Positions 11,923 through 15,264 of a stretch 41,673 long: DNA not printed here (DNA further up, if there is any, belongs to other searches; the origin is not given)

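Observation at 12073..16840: Exported fibre-like protein cassette embedded in the virion-assembly operon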

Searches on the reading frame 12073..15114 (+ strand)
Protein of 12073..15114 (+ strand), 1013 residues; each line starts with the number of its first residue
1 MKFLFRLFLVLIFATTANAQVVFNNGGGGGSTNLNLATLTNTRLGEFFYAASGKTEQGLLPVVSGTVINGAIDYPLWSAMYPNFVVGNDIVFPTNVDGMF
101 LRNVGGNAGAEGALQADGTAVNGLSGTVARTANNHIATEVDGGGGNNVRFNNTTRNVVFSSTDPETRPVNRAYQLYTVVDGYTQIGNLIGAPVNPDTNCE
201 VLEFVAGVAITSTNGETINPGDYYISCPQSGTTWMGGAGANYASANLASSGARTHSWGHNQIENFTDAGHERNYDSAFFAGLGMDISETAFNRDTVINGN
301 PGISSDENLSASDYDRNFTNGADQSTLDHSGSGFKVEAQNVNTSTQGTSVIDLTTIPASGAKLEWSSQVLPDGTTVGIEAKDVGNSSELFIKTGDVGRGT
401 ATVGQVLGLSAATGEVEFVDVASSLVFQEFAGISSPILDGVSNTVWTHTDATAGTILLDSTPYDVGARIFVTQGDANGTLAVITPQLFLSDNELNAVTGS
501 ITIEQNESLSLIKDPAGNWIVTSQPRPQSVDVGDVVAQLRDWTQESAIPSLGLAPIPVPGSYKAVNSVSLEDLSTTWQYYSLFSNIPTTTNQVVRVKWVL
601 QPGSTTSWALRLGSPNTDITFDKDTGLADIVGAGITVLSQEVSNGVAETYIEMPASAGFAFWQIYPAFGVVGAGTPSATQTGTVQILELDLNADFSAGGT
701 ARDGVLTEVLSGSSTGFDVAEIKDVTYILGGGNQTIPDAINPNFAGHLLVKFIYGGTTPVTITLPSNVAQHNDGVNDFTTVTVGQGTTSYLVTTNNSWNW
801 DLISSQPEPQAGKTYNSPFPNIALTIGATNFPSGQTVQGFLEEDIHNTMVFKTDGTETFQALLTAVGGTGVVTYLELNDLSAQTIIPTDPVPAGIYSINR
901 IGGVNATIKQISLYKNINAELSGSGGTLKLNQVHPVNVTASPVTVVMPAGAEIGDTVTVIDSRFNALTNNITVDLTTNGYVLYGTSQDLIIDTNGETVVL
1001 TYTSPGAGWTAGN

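Call 5: search_protein_families(library=pfam, proteins=[window:12073-15114:+], max_evalue=0.1)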
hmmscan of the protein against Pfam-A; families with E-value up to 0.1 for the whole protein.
window:12073-15114:+ (1013 aa): 0 families

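Call 6: search_protein_families(library=phrogs, proteins=[window:12073-15114:+], max_evalue=0.01)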
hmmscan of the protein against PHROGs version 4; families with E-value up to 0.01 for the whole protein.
window:12073-15114:+ (1013 aa): 0 families

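Call 7: search_dna_similar(query=window:12073-15114:+, collection=phages, mode=protein, max_evalue=0.001)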
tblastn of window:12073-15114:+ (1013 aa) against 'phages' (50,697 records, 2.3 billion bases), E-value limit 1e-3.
Records with a match: 1; places in all: 1; records where one place covers at least 80% of the query: 0.
Best place of each record, by identity: <60% 1.
By first word of the organism name: Pelagibacter 1.
By host as written in the record: Candidatus Pelagibacter sp. HTCC1062 1.
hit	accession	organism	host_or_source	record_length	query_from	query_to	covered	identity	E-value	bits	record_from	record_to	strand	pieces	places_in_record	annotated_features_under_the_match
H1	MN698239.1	Pelagibacter phage HTVC023P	Candidatus Pelagibacter sp. HTCC1062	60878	936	1009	7%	41.9%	6e-4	50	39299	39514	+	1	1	hypothetical protein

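Call 9: find_homologous_proteins(query=window:12073-15114:+)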
Query window:12073-15114:+ (1013 aa): 5 proteins with E <= 0.001 among 8000 candidates.
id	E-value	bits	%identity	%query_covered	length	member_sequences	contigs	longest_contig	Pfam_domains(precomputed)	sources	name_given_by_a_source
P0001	0.0e+0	2237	100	100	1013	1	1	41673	-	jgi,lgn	-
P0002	3.8e-52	196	48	17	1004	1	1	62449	PF21882.3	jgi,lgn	-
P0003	4.0e-28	116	48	14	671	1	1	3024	-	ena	-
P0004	5.3e-27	113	46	14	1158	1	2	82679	-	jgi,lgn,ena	-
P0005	3.6e-26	110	49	14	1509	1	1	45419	-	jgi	-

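Call 14: find_encoding_contigs(protein=P0002, flank=10000, max_places=3)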
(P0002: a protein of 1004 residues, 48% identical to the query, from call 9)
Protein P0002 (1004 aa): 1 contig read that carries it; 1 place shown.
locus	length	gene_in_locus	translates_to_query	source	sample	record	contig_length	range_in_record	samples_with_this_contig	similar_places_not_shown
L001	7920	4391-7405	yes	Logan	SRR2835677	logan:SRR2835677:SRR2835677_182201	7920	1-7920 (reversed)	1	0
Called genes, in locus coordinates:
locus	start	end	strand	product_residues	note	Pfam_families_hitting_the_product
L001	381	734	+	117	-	-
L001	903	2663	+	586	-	PF03354:TerL_ATPase, PF20441:TerL_nuclease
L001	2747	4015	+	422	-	PF04860:Phage_portal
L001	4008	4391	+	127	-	-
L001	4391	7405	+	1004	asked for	PF21882:Gp53-like_C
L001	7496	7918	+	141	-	?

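Call 15: find_encoding_contigs(protein=P0005, flank=10000, max_places=3)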
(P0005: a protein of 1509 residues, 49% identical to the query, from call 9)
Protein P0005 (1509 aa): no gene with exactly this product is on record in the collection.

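Call 18: find_related_loci(query=window:12073-15114:+, collection=viral_contigs, flank=10000)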
Query window:12073-15114:+ (1013 aa) in viral_contigs; peptide patterns used: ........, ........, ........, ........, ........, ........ (x = any residue, [..] = any of these).
No stretch of DNA in the collection matches any of the patterns.

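Call 20: search_solved_structures(query=window:12073-15114:+, max_evalue=1, show_alignments=2)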
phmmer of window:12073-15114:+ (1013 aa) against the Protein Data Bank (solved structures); distinct sequences matched with E-value up to 1: 1.
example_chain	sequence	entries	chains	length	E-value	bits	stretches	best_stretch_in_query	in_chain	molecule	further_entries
7rfv_A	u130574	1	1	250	3.8e-06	28.5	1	934-1010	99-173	Tailspike protein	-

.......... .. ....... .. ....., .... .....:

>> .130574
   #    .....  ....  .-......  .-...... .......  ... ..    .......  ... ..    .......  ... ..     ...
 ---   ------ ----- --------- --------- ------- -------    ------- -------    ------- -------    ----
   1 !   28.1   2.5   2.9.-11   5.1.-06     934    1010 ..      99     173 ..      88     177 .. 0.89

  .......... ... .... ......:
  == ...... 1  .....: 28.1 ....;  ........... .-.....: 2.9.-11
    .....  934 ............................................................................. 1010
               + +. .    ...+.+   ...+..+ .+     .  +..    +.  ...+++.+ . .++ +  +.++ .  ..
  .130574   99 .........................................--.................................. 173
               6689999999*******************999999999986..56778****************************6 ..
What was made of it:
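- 14845..15102 (+): C-terminal beta-sandwich module (aa ~925-1010), similar to CBA120 TSP4 XD1 and T4 gp9. 7rfv_A residues 99-173, E 3.8e-6 (call 20).
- On T4 gp9 / gp10 / CBA120 TSP4 XD1 beta-sandwich: ORF-A aa 934-1010 against 7rfv_A residues 99-173, E 3.8e-6 (call 20).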

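Call 39: search_protein_representatives(protein=window:12073-15114:+)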
Query: 1013 residues. Proteins with E-value up to 0.001 (for the whole library): 283; up to 1e-10: 94; up to 1e-30: 20. The best 150 are listed.
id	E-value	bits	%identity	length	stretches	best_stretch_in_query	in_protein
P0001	0.0e+00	2236.6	100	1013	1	1-1013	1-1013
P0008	1.1e-69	252.1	62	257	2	1-156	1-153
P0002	1.2e-52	195.7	43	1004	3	32-185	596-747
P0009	3.3e-39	151.2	56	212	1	34-184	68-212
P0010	1.1e-38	149.5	59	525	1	57-185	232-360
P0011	1.0e-37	146.3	57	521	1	38-186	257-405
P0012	1.6e-37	145.7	42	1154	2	39-194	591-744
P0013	1.9e-37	145.4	59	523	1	40-184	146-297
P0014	2.9e-37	144.8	37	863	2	53-199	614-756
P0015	7.4e-36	140.1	49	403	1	40-221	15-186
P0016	4.4e-35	137.6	46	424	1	29-215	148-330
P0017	5.1e-35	137.4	39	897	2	40-194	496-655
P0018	1.3e-34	136.0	49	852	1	33-195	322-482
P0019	3.7e-34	134.5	55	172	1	25-183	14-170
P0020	4.4e-34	134.3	54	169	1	25-180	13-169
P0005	1.1e-26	109.7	50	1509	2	39-200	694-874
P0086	3.0e-13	65.3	32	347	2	919-1010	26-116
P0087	1.6e-12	62.9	36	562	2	895-1012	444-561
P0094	2.6e-11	58.9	46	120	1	912-1010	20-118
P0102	5.3e-10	54.5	41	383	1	899-1010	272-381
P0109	4.3e-09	51.5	41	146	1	917-1010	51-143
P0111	5.5e-09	51.2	41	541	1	903-1010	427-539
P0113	1.0e-08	50.3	34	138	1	888-1010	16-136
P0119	2.2e-08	49.2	44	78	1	936-1010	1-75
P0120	2.9e-08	48.8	38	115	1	920-1010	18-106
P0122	3.9e-08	48.4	40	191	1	917-1010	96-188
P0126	8.9e-08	47.2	40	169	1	930-1010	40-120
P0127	9.2e-08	47.1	30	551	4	913-1010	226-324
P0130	2.4e-07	45.8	41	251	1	920-1010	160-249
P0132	3.2e-07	45.4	35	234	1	923-1010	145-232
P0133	3.9e-07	45.1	38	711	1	919-1010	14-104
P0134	4.0e-07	45.0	34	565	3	934-1010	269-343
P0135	4.8e-07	44.8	41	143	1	925-1010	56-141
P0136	6.8e-07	44.3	40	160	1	912-1010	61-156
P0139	9.2e-07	43.8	38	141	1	878-1010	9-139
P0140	1.0e-06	43.7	38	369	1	922-1010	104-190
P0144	2.6e-06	42.3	33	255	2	941-1010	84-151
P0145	2.6e-06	42.3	35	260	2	939-1010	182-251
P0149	3.3e-06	42.0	41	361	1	924-1010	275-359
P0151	5.6e-06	41.2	31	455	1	878-1010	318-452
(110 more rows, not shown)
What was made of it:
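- Checked: The 'tail-collar' motifs belong to a module found in more than 200 protein clusters (call 39).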

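Call 56: search_protein_families(library=ncbifam, proteins=[window:12073-15114:+], max_evalue=0.01)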
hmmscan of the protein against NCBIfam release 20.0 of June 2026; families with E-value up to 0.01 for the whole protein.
window:12073-15114:+ (1013 aa): 0 families

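Call 58: find_encoding_contigs(protein=P0004, flank=10000, max_places=2)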
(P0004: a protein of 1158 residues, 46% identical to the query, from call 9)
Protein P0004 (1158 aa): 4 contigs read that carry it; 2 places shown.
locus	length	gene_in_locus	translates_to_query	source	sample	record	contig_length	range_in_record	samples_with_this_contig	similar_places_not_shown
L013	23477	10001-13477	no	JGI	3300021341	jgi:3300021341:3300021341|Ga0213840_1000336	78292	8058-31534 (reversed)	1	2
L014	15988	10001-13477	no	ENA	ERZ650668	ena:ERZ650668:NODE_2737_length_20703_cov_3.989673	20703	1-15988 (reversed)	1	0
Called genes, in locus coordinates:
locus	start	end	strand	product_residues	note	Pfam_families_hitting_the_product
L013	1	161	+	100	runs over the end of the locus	-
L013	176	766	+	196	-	PF24163:HCP (weak)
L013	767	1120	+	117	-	-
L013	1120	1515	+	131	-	-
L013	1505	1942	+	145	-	-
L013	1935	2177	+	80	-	-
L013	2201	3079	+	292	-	-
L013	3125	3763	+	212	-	-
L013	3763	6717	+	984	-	PF10145:PhageMin_Tail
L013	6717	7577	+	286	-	-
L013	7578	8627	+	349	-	-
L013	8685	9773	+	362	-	-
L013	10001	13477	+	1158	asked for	-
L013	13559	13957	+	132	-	-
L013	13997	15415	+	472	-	-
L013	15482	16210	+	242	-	PF26209:Phage_phiTE_241_C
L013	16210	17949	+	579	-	-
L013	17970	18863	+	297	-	-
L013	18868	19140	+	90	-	-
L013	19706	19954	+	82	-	-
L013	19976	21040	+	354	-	-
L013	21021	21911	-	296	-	PF13814:Replic_Relax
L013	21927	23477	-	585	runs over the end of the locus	PF01935:DUF87, PF02534:T4SS-DNA_transf (weak), PF12696:TraG-D_C (weak)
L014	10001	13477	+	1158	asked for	-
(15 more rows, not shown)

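Call 77: get_annotated_region(hit=H1, flank=6000)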
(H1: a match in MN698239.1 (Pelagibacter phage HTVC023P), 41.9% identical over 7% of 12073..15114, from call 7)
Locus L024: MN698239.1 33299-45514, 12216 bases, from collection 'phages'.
description: Pelagibacter phage HTVC023P, complete genome.
organism: Pelagibacter phage HTVC023P (NCBI taxid 2686455)
taxonomy: Viruses; Duplodnaviria; Heunggongvirae; Uroviricota; Caudoviricetes
host: Candidatus Pelagibacter sp. HTCC1062; source: seawater; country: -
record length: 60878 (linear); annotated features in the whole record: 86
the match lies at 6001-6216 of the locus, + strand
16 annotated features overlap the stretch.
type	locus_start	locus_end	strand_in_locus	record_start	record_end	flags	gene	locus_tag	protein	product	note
CDS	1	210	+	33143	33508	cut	-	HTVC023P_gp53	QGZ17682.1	hypothetical protein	-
CDS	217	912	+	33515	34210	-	-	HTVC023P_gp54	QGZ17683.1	hypothetical protein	-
CDS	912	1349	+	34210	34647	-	-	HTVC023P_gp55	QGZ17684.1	hypothetical protein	-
CDS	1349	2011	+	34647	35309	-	-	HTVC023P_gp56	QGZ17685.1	hypothetical protein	-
CDS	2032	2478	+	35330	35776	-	-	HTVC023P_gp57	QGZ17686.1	hypothetical protein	-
CDS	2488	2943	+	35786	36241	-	-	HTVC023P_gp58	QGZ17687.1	hypothetical protein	-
CDS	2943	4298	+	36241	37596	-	-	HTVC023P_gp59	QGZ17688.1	hypothetical protein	-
CDS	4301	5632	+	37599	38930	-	-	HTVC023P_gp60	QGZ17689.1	hypothetical protein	-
CDS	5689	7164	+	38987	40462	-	-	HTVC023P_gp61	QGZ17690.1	hypothetical protein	-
CDS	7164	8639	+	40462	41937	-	-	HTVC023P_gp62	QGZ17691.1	hypothetical protein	-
CDS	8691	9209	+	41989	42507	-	-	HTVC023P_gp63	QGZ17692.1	hypothetical protein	-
CDS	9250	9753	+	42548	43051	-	-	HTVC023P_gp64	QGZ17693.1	hypothetical protein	-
CDS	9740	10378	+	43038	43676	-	-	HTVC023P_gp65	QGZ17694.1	2OG-Fe(II) oxygenase superfamily-like protein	-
CDS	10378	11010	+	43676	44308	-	-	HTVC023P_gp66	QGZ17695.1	2OG-Fe(II) oxygenase superfamily-like protein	-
CDS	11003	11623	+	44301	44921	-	-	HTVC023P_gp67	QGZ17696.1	putative ferrochelatase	-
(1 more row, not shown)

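Call 80: find_encoding_contigs(protein=P0087, flank=10000, max_places=2)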
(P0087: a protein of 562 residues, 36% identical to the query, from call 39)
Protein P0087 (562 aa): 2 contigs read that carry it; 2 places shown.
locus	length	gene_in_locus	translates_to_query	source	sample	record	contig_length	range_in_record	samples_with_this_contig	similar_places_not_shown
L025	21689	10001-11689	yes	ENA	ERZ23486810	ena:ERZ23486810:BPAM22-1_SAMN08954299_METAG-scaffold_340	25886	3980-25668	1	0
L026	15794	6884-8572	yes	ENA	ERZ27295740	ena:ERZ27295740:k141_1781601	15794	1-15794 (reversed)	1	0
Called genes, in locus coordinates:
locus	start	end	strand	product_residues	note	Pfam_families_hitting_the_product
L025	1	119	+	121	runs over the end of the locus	-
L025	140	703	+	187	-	-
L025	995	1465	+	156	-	-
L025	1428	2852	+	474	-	PF04466:Terminase_3 (faint)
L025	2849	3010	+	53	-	-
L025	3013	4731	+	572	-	-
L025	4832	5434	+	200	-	-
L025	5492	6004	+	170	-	PF05069:Phage_tail_S (weak)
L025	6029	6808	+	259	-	-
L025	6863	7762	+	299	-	-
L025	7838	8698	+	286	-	-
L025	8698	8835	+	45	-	-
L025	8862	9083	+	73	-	-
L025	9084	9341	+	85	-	-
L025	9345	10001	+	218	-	-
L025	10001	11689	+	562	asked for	-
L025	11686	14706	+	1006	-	PF18573:BclA_C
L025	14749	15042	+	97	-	-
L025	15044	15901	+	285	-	-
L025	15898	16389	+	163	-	-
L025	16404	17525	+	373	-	-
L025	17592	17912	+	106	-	-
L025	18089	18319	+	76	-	-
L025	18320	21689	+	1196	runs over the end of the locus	?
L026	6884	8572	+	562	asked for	-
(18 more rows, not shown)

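Call 81: find_encoding_contigs(protein=P0008, flank=10000, max_places=2)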
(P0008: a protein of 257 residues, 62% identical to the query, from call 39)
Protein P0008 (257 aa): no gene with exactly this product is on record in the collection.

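Call 102: search_protein_families(library=phrogs, proteins=[L025:9345-9998:+, L025:14749-15039:+, L025:15044-15898:+, L025:15898-16386:+, L025:7838-8695:+, L025:10001-11686:+, L025:11686-14703:+], max_evalue=0.01)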
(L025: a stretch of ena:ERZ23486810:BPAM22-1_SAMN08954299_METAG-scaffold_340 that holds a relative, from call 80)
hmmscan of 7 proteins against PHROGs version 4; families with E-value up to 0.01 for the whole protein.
L025:9345-9998:+ (218 aa): 0 families

L025:14749-15039:+ (97 aa): 4 families
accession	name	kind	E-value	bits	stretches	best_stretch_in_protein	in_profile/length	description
phrog_19043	-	unknown function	9.1e-06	27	1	20-89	5-74/99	-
phrog_24402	-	lysis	0.0018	19.3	1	28-73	13-58/108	holin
phrog_10340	-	lysis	0.0068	17.6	0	52-89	27-61/77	holin/anti-holin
phrog_5225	-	unknown function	0.0095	17.3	0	41-72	33-65/92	-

L025:15044-15898:+ (285 aa): 0 families

L025:15898-16386:+ (163 aa): 0 families

L025:7838-8695:+ (286 aa): 0 families

L025:10001-11686:+ (562 aa): 2 families
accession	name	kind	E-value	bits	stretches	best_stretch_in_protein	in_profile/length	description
phrog_4302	-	unknown function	0.0027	17.6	1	485-558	277-348/499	-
phrog_972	-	tail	0.0038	16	1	470-552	99-182/1246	tail fiber protein proximal subunit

L025:11686-14703:+ (1006 aa): 0 families
